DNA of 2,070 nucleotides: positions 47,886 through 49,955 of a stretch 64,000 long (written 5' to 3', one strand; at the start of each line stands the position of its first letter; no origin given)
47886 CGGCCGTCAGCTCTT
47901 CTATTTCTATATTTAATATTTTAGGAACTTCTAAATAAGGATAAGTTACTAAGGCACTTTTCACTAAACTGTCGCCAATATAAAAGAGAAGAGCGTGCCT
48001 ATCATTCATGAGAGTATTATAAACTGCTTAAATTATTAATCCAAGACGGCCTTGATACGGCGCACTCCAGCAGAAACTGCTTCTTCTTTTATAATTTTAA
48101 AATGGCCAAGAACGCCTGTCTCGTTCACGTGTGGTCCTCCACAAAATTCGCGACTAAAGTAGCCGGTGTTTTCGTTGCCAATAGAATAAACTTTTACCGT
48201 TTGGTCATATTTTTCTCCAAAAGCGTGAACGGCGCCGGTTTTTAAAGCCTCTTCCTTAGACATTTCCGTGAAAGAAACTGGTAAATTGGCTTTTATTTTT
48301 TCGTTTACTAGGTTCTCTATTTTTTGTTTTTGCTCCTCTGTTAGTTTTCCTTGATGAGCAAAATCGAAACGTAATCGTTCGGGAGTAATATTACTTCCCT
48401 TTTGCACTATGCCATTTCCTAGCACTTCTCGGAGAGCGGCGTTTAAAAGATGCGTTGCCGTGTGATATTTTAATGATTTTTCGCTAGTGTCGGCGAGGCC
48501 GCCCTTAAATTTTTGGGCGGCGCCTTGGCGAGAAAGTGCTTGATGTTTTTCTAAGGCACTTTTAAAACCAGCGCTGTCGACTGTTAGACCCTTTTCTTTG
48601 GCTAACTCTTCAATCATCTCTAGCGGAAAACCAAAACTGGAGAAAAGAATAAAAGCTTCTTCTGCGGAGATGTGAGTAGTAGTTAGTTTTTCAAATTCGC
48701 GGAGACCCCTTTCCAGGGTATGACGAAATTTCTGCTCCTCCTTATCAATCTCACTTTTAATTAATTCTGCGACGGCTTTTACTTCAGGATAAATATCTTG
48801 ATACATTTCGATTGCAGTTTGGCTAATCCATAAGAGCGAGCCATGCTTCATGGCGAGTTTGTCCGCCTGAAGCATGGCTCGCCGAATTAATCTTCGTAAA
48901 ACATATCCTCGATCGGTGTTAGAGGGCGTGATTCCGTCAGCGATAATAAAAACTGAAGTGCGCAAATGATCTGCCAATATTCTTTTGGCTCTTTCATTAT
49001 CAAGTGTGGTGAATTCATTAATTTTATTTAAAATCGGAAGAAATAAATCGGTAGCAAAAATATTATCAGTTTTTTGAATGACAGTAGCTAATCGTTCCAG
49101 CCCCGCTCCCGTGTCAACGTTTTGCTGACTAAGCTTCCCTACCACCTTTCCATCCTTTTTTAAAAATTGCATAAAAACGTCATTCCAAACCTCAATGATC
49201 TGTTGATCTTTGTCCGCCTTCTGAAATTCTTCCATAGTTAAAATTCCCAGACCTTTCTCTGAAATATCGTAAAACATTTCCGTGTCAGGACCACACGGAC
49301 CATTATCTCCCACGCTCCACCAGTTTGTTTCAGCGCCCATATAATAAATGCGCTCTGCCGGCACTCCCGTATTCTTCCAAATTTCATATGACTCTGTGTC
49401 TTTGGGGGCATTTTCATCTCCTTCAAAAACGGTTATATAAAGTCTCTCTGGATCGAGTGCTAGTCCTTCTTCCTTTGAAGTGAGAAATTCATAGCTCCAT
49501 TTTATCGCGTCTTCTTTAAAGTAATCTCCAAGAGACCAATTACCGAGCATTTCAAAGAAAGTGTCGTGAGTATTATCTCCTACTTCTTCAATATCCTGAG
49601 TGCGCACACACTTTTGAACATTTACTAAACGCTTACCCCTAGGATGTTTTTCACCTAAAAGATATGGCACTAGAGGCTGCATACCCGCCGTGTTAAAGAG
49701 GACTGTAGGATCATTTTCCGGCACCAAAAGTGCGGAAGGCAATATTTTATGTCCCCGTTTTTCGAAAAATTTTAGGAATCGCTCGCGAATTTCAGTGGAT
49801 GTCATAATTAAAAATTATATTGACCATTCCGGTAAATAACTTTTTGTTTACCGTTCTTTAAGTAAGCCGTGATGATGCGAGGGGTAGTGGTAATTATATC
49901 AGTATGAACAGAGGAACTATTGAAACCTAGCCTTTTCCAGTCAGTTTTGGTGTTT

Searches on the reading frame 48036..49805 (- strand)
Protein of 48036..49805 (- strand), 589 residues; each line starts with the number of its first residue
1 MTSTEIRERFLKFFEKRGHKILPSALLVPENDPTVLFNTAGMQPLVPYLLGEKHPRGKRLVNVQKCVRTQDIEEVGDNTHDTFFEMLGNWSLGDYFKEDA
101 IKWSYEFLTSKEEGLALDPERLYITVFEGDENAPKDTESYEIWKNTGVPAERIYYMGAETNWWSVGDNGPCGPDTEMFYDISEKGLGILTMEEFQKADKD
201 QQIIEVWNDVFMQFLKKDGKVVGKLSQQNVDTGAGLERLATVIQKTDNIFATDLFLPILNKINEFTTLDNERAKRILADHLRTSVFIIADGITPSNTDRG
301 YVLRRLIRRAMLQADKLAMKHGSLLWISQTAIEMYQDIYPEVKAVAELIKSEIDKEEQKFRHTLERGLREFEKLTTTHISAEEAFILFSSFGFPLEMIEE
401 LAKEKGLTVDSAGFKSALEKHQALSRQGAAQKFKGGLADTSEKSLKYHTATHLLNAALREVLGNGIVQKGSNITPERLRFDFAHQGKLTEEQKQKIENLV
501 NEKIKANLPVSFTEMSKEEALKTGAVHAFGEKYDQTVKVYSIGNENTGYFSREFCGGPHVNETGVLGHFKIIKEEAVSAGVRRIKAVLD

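Call 47: search_protein_families(library=pfam, proteins=[window:48036-49805:-], max_evalue=0.00001)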
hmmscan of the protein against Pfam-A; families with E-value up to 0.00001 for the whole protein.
window:48036-49805:- (589 aa): 2 families
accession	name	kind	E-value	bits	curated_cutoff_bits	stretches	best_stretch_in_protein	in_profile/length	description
PF01411.24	tRNA-synt_2c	-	6e-139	464.5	30.3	1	5-439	1-439/552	tRNA synthetases class II (A)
PF07973.19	tRNA_SAD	-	4.9e-15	55.7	24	1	537-584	1-43/44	Threonyl and Alanyl tRNA synthetase second additional domain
